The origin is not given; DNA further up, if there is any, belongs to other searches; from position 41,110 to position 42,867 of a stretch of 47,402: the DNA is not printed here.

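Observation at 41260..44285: Uncharacterised three-gene cluster (membrane/coiled-coil protein, 398-aa ORFan, 485-aa wHTH/Cys-His/PD-DxK protein): candidate novel defence system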

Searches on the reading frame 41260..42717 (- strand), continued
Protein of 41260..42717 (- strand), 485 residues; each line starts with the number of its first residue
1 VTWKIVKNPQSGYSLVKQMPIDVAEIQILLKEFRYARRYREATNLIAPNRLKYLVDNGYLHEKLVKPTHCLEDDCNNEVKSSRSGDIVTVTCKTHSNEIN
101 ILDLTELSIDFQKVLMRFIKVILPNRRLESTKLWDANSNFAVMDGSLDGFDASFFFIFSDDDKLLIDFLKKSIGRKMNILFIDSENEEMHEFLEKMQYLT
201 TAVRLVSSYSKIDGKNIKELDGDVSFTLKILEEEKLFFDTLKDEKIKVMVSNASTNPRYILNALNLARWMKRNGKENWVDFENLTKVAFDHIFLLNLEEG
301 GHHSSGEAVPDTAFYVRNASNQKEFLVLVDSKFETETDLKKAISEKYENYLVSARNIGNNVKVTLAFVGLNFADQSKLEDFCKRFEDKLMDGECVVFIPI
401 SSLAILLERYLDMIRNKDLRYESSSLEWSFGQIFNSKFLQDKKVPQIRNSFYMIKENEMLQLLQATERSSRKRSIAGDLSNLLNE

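Call 72: search_protein_families(library=pfam, proteins=[L016:1569-3701:+, L016:4455-5489:-, L016:11831-13423:-, L016:13498-15000:+, L017:1369-4257:+, L017:4275-8222:+, L017:12020-15208:+, L017:15198-18836:+, L018:6619-8628:+, L018:11703-14651:-], max_evalue=0.00001)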
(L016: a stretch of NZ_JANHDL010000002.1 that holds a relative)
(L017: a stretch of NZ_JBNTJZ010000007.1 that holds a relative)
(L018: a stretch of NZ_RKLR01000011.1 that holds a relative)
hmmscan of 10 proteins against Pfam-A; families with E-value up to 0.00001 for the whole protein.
L016:1569-3701:+ (710 aa): 2 families
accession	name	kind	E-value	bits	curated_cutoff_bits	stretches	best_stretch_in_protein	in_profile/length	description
PF03235.19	GmrSD_N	-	1.9e-31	110.2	33.2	1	15-245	11-198/199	GmrSD restriction endonuclease, N-terminal domain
PF07510.16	GmrSD_C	-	3.8e-19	69.4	23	1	454-602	2-137/138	GmrSD restriction endonucleases, C-terminal domain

L016:4455-5489:- (344 aa): 0 families

L016:11831-13423:- (530 aa): 0 families

L016:13498-15000:+ (500 aa): 1 family
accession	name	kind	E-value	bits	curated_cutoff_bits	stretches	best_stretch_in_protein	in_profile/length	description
PF04326.19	SLFN_AlbA_2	-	4.6e-16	59.9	25.3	1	13-128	1-112/118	Schlafen, AlbA_2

L017:1369-4257:+ (962 aa): 2 families
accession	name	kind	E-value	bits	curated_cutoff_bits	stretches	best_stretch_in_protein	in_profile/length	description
PF06634.17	DUF1156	-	6e-07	29.9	24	1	23-71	2-51/73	Protein of unknown function (DUF1156)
PF01555.25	N6_N4_Mtase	-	5.8e-06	26.8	26.7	0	527-648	1-74/221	DNA methylase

L017:4275-8222:+ (1315 aa): 2 families
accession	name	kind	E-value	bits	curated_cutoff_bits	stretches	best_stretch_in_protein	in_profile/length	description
PF00271.37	Helicase_C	-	1.4e-17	64.4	23.5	1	886-1003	6-110/110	Helicase conserved C-terminal domain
PF00176.29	SNF2-rel_dom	-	1.6e-14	54.2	24.9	1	288-537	18-209/290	SNF2-related domain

L017:12020-15208:+ (1062 aa): 1 family
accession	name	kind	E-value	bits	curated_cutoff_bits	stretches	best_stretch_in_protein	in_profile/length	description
PF12705.13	PDDEXK_1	-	2.1e-34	120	22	1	710-1024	2-247/247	PD-(D/E)XK nuclease superfamily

L017:15198-18836:+ (1212 aa): 6 families
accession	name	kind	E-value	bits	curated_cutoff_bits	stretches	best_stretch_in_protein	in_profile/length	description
PF00580.27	UvrD-helicase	-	2.5e-57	195.1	23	1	11-460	1-269/271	UvrD/REP helicase N-terminal domain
PF13361.12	UvrD_C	-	2.2e-21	77.1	25.6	2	757-910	236-345/350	UvrD-like helicase C-terminal domain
PF13245.12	AAA_19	-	4.9e-21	75.7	25.1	1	19-447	8-134/134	AAA domain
PF12705.13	PDDEXK_1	-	3.4e-12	47.3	22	1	1032-1179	28-186/247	PD-(D/E)XK nuclease superfamily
PF13538.12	UvrD_C_2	-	1.1e-07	32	27.4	0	809-830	2-25/52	UvrD-like helicase C-terminal domain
PF13604.12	AAA_30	-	4.4e-07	30.3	27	0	11-75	2-66/191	AAA domain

L018:6619-8628:+ (669 aa): 0 families

L018:11703-14651:- (982 aa): 0 families
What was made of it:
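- GmrSD and Schlafen/AlbA_2 (call 72);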

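Call 79: search_protein_families(library=padloc, proteins=[L018:700-2277:+, L018:2279-3574:+, L018:5394-6626:+, L018:6619-8628:+, L018:11703-14651:-, L015:13350-17099:+, L014:5713-6897:+, L014:12739-14775:+, L016:11831-13423:-, L019:6494-8617:-], max_evalue=0.00001)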
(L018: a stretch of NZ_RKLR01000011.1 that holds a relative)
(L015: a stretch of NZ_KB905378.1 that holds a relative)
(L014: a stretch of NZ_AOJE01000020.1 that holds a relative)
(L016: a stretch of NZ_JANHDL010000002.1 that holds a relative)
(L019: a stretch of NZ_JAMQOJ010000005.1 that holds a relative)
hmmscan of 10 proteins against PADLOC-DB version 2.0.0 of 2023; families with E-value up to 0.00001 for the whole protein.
L018:700-2277:+ (525 aa): 51 families (the best 25 are shown)
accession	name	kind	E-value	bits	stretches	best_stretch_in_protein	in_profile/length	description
PDLC03026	MTase_I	-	2.9e-137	456.7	1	67-524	5-481/487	Type I methyltransferase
PDLC03021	MTase_I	-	7.1e-127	422.2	1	68-521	10-490/491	Type I methyltransferase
PDLC03025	MTase_I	-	1.2e-67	226.9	1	79-521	14-482/569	Type I methyltransferase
PDLC04134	mad2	-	1.7e-62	209.9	1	63-454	136-485/492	mads_2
PDLC03036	MTase_I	-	5.7e-40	135.3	1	161-447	166-460/635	Type I methyltransferase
PDLC03022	MTase_I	-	1.8e-39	133.8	1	163-484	141-475/857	Type I methyltransferase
PDLC03318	MTase_II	-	1.3e-35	120.9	2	80-265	216-402/723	Type II methyltransferase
PDLC03031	MTase_I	-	5.4e-35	118.8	1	102-497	70-494/834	Type I methyltransferase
PDLC03027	MTase_I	-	9.4e-32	108.4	1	67-490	7-444/810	Type I methyltransferase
PDLC03018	MTase_I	-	4.7e-25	86.1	1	87-262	190-362/749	Type I methyltransferase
PDLC03035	MTase_I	-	9.8e-25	85.1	1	167-427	134-401/653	Type I methyltransferase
PDLC03218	MTase_II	-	3.7e-24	83.2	1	67-423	124-488/532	Type II methyltransferase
PDLC03029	MTase_I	-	2e-20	70.9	1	178-421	147-408/661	Type I methyltransferase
PDLC03240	MTase_II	-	1.5e-19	68.2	1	99-517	70-500/511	Type II methyltransferase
PDLC03028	MTase_I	-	6.2e-19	65.6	1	177-497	866-1204/1236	Type I methyltransferase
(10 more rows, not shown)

L018:2279-3574:+ (431 aa): 110 families (the best 25 are shown)
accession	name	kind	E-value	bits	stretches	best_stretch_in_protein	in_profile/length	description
PDLC03127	Specificity_I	-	3.4e-66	222.2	2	3-180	4-181/571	Type I specificity subunit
PDLC04137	mad5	-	2.3e-57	192.9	2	214-408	4-189/392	mads_5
PDLC03079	Specificity_I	-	1.2e-56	190.9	2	6-203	242-442/470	Type I specificity subunit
PDLC03090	Specificity_I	-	9.9e-55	184.5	1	7-407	17-430/434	Type I specificity subunit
PDLC03186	Specificity_I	-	6e-48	161.9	2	6-178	210-380/419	Type I specificity subunit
PDLC03100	Specificity_I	-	9.6e-48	161.5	2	153-397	143-385/392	Type I specificity subunit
PDLC03119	Specificity_I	-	4.7e-46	155.4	2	215-372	5-160/393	Type I specificity subunit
PDLC03057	Specificity_I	-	2.1e-43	146.7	1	49-385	60-378/407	Type I specificity subunit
PDLC03134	Specificity_I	-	5.2e-43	145.4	1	33-408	31-406/428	Type I specificity subunit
PDLC03194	Specificity_I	-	5.4e-42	142.2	2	228-381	23-174/391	Type I specificity subunit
PDLC03072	Specificity_I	-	2.2e-41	140.4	2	7-180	19-188/448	Type I specificity subunit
PDLC03089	Specificity_I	-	5.5e-41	139.1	3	216-378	8-172/446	Type I specificity subunit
PDLC03068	Specificity_I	-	5.9e-41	138.9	2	217-378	8-169/403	Type I specificity subunit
PDLC03162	Specificity_I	-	1.1e-40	137.8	2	217-409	12-202/431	Type I specificity subunit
PDLC03169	Specificity_I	-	8.1e-40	135.5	1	3-407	1-418/461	Type I specificity subunit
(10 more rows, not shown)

L018:5394-6626:+ (410 aa): 0 families

L018:6619-8628:+ (669 aa): 0 families

L018:11703-14651:- (982 aa): 0 families

L015:13350-17099:+ (1249 aa): 11 families
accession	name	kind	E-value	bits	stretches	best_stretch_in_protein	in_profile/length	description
PDLC02474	BrxC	-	0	1975.3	1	2-1249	1-1223/1223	BrxC-PglY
PDLC02471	BrxC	-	1.6e-44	150.4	2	282-636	251-579/1190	BrxC-PglY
PDLC02479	BrxC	-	7.5e-40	135.1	2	283-665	248-599/1172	BrxC-PglY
PDLC02483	BrxC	-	8.9e-29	98.1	1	261-580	237-534/1212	BrxC-PglY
PDLC02491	BrxC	-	6e-23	79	1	286-606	266-563/794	BrxC-PglY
PDLC02476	BrxC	-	6.8e-22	74.9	1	259-597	234-543/1180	BrxC-PglY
PDLC02486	BrxC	-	3e-17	59.8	1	71-581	82-539/1207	BrxC-PglY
PDLC02493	BrxC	-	1.2e-16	58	1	282-441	244-397/1215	BrxC-PglY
PDLC02484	BrxC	-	5.3e-16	55.7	1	285-487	265-461/1186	BrxC-PglY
PDLC02489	BrxC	-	6.7e-14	48.9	1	260-605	237-550/1146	BrxC-PglY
PDLC02488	BrxC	-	3.9e-07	26.4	0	28-93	25-89/1240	BrxC-PglY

L014:5713-6897:+ (394 aa): 0 families

L014:12739-14775:+ (678 aa): 0 families

L016:11831-13423:- (530 aa): 0 families

L019:6494-8617:- (707 aa): 2 families
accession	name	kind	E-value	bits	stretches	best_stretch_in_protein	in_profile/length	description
PDLC04140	mad8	-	1.7e-19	68.5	1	121-451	26-306/314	mads_8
PDLC01055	HerA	-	1.8e-10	38.2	0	292-401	382-483/532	Type III coevolved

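Call 85: search_dna_similar(query=window:41260-42663:-, collection=phages, mode=protein, max_evalue=0.01)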
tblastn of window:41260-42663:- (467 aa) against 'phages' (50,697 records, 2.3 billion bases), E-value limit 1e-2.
No match.

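Call 86: search_dna_similar(query=L004:6905-8344:+, collection=plasmids, mode=protein, max_evalue=0.00001, max_rows=40)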
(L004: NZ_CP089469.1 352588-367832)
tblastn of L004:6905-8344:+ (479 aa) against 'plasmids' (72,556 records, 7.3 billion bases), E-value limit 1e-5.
Records with a match: 8; places in all: 8; records where one place covers at least 80% of the query: 6.
Best place of each record, by identity: >=99% 1; 60-80% 2; <60% 5.
By first word of the organism name: Haloterrigena 2; Halobacterium 1; Halomarina 1; Natronosalvus 1; Natrinema 1; Haloferax 1; Haladaptatus 1.
By predicted mobility (MOB-suite, as given by PLSDB): non-mobilizable 8.
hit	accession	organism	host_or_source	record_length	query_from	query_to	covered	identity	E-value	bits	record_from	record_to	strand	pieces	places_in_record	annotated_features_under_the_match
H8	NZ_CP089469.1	Halobacterium noricense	cell culture,sediment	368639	1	479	100%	100.0%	0e+0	983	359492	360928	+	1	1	hypothetical protein (x2)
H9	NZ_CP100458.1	Halomarina sp. BND7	cell culture,sediment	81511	1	479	100%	74.9%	0e+0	764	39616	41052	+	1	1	hypothetical protein (x2)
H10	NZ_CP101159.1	Natronosalvus amylolyticus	cell culture,sediment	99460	1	479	100%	61.2%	0e+0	629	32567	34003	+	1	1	hypothetical protein (x2)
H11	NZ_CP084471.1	Natrinema salinisoli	cell culture,saline soil sediment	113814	1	478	100%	45.2%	4e-133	431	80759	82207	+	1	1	hypothetical protein (x2)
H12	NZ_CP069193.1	Haloterrigena salifodinae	Salt Microbe,Salt Mine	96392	1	478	100%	35.4%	1e-86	297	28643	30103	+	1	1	hypothetical protein (x2)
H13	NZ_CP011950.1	Haloferax gibbonsii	whole genome,saline saltern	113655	1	461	96%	24.4%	2e-30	132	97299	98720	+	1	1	hypothetical protein (x2)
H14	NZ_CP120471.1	Haladaptatus sp. DYSN1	cell culture,sediment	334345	44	412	77%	27.3%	1e-29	130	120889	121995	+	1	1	hypothetical protein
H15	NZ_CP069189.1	Haloterrigena salifodinae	Salt Microbe,Salt Mine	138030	197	477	59%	31.5%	2e-25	117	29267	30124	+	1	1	hypothetical protein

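Call 87: get_annotated_region(hit=H13, flank=9000)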
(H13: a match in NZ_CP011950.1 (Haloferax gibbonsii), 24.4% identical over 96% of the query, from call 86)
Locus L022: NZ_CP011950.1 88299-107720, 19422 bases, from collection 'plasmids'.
description: Haloferax gibbonsii strain ARA6 plasmid pHG3, complete sequence
organism: Haloferax gibbonsii (NCBI taxid 35746)
taxonomy: Archaea; Euryarchaeota; Halobacteria; Halobacteriales; Haloferacaceae; Haloferax; Haloferax gibbonsii
host: -; source: whole genome,saline saltern; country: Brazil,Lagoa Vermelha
typing (MOB-suite, as given by PLSDB): non-mobilizable
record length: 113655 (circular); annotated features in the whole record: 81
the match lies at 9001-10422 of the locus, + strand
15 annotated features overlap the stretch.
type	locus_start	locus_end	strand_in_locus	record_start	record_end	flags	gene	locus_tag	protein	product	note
CDS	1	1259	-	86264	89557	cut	-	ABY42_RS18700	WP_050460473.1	DUF499 domain-containing protein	-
CDS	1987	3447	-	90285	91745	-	-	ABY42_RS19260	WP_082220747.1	ATP-binding protein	-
CDS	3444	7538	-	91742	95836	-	-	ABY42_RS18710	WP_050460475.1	AAA family ATPase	-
CDS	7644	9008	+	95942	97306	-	-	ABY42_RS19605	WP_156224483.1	hypothetical protein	-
CDS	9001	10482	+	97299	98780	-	-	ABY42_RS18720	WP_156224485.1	hypothetical protein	-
CDS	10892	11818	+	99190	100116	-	-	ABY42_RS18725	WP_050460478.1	MarR family transcriptional regulator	GO:0006355 - regulation of DNA-templated transcription [Evidence IEA]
CDS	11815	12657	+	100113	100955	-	-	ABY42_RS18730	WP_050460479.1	DUF6036 family nucleotidyltransferase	-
CDS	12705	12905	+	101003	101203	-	-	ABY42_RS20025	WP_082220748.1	hypothetical protein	-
CDS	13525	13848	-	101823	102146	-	-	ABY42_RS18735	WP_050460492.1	hypothetical protein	-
CDS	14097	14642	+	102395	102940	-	-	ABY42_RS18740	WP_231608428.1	hypothetical protein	-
CDS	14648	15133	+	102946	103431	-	-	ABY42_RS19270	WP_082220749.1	hypothetical protein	-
CDS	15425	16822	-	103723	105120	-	-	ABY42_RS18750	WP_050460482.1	ATP-binding protein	-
CDS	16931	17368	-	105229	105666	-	-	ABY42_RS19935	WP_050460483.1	hypothetical protein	-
CDS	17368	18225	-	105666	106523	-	-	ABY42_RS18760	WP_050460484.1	ParA family protein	-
CDS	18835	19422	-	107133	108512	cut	-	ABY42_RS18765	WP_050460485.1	AAA family ATPase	-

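Call 88: get_annotated_region(hit=H11, flank=9000)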
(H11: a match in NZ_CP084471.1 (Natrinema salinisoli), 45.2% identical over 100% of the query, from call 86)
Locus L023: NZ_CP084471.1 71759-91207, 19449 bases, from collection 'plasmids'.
description: Natrinema salinisoli strain SLN56 plasmid unnamed2, complete sequence
organism: Natrinema salinisoli (NCBI taxid 2878535)
taxonomy: Archaea; Euryarchaeota; Halobacteria; Halobacteriales; Natrialbaceae; Natrinema; Natrinema salinisoli
host: -; source: cell culture,saline soil sediment; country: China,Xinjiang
typing (MOB-suite, as given by PLSDB): non-mobilizable; mating-pair formation MPF_T
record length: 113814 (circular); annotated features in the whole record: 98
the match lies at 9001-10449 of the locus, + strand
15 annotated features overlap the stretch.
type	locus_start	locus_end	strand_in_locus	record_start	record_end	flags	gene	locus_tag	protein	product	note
CDS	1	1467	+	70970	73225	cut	-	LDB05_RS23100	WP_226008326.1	NADP-dependent malic enzyme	-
CDS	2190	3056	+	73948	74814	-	-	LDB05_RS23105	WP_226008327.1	DNA-binding protein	-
CDS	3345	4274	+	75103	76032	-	-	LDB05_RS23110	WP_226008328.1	tyrosine-type recombinase/integrase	GO:0015074 - DNA integration [Evidence IEA]; GO:0006310 - DNA recombination [Evidence IEA]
CDS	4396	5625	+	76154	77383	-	-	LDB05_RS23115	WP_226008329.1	hypothetical protein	-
CDS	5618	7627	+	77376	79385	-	-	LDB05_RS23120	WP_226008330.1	hypothetical protein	-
CDS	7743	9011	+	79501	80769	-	-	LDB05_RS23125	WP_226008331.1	hypothetical protein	-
CDS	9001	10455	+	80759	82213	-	-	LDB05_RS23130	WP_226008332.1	hypothetical protein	-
CDS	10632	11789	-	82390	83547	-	-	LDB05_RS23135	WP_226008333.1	hypothetical protein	-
CDS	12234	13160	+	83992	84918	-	-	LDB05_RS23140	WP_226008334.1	transcription initiation factor IIB family protein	-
CDS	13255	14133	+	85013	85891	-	-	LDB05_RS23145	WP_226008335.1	hypothetical protein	-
CDS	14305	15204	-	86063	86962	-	-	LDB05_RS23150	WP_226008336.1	hypothetical protein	-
CDS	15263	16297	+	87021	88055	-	-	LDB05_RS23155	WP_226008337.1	hypothetical protein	-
CDS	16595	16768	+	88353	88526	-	-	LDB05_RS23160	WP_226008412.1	hypothetical protein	-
CDS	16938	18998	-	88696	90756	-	-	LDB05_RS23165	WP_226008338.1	HEAT repeat domain-containing protein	-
CDS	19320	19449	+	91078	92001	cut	-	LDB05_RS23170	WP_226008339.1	transcription initiation factor IIB family protein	-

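Call 89: get_annotated_region(hit=H12, flank=9000)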
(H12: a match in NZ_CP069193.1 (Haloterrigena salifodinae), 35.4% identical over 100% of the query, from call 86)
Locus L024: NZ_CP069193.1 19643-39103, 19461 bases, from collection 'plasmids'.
description: Haloterrigena salifodinae strain BOL5-1 plasmid pHTS96, complete sequence
organism: Haloterrigena salifodinae (NCBI taxid 2675099)
taxonomy: Archaea; Euryarchaeota; Halobacteria; Halobacteriales; Natrialbaceae; Haloterrigena; Haloterrigena salifodinae
host: -; source: Salt Microbe,Salt Mine; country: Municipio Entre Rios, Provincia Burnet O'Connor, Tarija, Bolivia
typing (MOB-suite, as given by PLSDB): non-mobilizable; mating-pair formation MPF_T
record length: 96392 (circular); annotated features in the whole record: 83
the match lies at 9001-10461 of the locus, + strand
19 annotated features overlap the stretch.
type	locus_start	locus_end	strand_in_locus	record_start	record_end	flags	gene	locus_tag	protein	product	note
CDS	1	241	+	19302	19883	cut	-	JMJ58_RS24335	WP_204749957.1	hypothetical protein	-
CDS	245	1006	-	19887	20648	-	-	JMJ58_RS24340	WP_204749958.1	hypothetical protein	-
CDS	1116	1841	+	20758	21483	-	-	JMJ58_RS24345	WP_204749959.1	3'-5' exonuclease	-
CDS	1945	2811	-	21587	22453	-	-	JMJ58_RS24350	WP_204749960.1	DNA-binding protein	-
CDS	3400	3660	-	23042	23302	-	-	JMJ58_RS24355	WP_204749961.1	HalOD1 output domain-containing protein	-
CDS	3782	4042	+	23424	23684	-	-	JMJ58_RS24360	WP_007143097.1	helix-turn-helix domain-containing protein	-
CDS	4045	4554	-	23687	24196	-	-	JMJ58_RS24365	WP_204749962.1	hypothetical protein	-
CDS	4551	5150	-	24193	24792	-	-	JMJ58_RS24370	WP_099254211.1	helix-turn-helix domain-containing protein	-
CDS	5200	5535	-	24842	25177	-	-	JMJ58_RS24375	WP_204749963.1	hypothetical protein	-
CDS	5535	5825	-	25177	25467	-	-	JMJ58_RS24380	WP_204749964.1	hypothetical protein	-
CDS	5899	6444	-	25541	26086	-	-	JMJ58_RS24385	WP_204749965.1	hypothetical protein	-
CDS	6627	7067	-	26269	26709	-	-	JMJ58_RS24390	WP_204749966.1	hypothetical protein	-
CDS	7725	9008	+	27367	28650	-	-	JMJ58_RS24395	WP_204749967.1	hypothetical protein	-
CDS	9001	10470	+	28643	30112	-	-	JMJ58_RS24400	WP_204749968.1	hypothetical protein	-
CDS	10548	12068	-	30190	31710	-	-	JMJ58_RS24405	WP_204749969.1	primase-associated protein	-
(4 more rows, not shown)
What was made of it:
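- Two plasmid contexts (L023, L024) show integrase, conjugation and primase genes rather than recognisable defence genes (calls 88, 89).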

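Call 90: get_annotated_region(hit=H14, flank=9000)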
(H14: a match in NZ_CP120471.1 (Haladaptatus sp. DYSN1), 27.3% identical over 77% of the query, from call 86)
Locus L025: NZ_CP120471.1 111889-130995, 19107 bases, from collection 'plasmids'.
description: Haladaptatus sp. DYSN1 plasmid unnamed1, complete sequence
organism: Haladaptatus sp. DYSN1 (NCBI taxid 3032580)
taxonomy: Archaea; Euryarchaeota; Halobacteria; Halobacteriales; Haladaptataceae; Haladaptatus; Haladaptatus sp. DYSN1
host: -; source: cell culture,sediment; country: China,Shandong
typing (MOB-suite, as given by PLSDB): non-mobilizable; mating-pair formation MPF_T
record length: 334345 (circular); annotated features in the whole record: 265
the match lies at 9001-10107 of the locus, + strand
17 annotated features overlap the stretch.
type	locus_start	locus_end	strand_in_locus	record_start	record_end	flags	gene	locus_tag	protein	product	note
CDS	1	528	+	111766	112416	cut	-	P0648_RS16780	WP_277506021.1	hypothetical protein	-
CDS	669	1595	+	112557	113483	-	-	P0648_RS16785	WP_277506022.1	transcription initiation factor IIB family protein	-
CDS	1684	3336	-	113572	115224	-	-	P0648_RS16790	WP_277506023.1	ATP-binding protein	-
CDS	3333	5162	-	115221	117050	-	-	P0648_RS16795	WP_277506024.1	hypothetical protein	-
CDS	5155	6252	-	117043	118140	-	-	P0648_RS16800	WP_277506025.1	hypothetical protein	-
CDS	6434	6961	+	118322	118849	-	-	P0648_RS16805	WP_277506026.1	winged helix-turn-helix domain-containing protein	-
CDS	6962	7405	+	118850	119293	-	-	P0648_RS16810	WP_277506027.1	hypothetical protein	-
CDS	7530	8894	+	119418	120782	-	-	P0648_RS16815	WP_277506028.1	hypothetical protein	-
CDS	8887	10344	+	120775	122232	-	-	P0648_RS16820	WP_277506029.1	hypothetical protein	-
CDS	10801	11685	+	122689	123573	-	-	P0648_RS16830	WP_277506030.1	hypothetical protein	-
CDS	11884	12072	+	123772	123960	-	-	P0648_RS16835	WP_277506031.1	hypothetical protein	-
CDS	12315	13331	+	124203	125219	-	-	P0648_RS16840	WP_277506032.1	hypothetical protein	-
CDS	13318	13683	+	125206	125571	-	-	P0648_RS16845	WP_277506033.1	type II toxin-antitoxin system PemK/MazF family toxin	-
CDS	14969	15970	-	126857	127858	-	-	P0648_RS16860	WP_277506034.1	type I restriction enzyme HsdR N-terminal domain-containing protein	-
CDS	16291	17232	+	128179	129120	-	-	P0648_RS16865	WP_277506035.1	DUF4268 domain-containing protein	-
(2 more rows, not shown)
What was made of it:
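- MazF and HsdR_N (call 90).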

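Call 91: search_protein_families(library=padloc, alignment_id=A5, max_evalue=0.01)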
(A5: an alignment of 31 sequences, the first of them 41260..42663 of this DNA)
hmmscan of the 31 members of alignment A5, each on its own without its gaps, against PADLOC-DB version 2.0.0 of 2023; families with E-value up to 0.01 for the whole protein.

A. member 1, window:41260-42663:- (467 aa): 0 families

B. families by the number of members that match (of 31 scanned): 1 family
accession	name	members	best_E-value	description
PDLC00577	JetB3|JetB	1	0.0017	Unknown function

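Call 103: find_encoding_contigs(protein=P0016, flank=10000, max_places=1)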
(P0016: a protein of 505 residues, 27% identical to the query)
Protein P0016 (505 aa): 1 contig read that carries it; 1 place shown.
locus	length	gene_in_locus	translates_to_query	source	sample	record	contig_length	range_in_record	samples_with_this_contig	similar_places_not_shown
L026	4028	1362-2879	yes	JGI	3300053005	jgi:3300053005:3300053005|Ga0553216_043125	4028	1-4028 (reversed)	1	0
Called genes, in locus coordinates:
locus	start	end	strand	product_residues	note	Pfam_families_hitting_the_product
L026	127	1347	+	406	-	-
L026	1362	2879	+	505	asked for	-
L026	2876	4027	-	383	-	?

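Call 104: find_encoding_contigs(protein=P0021, flank=10000, max_places=1)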
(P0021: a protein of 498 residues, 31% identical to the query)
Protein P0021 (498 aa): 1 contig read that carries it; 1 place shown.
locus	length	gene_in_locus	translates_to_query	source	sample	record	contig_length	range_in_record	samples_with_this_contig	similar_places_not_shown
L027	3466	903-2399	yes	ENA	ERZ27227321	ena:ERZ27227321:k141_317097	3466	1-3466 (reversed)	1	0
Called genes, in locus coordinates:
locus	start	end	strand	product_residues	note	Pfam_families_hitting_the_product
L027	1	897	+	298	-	?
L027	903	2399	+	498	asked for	-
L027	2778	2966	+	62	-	-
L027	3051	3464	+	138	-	?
